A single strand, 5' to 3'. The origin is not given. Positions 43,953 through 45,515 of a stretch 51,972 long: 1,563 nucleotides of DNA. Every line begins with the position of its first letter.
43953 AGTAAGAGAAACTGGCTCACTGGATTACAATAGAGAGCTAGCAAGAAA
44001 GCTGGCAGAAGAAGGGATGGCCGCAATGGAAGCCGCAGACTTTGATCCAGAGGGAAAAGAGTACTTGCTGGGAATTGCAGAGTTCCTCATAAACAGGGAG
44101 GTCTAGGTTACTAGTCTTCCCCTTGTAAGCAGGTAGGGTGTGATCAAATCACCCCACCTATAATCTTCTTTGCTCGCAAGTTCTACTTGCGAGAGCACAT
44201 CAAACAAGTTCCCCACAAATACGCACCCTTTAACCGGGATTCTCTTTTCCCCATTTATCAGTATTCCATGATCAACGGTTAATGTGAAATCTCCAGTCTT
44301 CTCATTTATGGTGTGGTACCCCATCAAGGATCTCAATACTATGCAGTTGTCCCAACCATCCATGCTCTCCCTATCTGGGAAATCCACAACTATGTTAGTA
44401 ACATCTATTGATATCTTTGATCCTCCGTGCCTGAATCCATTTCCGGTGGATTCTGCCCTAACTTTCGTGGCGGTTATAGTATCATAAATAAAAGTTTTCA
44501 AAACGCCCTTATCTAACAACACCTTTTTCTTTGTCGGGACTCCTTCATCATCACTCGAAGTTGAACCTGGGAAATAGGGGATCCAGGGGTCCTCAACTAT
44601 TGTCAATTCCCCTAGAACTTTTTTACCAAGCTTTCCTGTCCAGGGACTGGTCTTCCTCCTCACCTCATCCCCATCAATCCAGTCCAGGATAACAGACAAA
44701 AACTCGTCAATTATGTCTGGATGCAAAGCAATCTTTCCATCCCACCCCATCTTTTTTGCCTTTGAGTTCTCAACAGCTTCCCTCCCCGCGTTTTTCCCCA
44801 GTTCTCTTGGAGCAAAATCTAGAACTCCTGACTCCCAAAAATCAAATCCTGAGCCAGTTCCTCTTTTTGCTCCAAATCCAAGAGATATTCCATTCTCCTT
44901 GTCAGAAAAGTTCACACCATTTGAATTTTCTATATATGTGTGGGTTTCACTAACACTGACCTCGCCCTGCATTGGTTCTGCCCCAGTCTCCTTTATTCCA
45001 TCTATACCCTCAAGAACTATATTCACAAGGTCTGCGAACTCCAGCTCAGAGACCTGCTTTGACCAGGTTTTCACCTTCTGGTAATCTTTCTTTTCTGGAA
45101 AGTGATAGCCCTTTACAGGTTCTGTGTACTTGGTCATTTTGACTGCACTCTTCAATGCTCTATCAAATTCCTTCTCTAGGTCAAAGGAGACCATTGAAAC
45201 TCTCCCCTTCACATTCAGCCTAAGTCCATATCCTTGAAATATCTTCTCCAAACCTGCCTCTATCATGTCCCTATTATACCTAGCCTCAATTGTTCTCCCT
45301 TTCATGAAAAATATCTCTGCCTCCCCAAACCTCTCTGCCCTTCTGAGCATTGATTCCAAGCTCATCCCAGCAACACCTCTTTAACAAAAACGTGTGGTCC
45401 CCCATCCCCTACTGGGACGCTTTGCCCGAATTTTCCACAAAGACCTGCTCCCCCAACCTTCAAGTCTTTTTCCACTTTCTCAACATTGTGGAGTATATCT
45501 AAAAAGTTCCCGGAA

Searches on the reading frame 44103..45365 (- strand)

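Call 36: search_protein_families(library=pfam, proteins=[window:44103-45365:-], max_evalue=0.00001)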
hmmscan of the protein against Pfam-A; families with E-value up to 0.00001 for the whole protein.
window:44103-45365:- (420 aa): 2 families
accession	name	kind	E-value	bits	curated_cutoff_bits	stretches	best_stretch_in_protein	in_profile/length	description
PF19289.4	PmbA_TldD_3rd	-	6.2e-50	169.8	22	1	212-416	6-215/220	PmbA/TldA metallopeptidase C-terminal domain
PF19290.4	PmbA_TldD_2nd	-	1.3e-06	29.3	20.9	1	107-199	5-107/109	PmbA/TldA metallopeptidase central domain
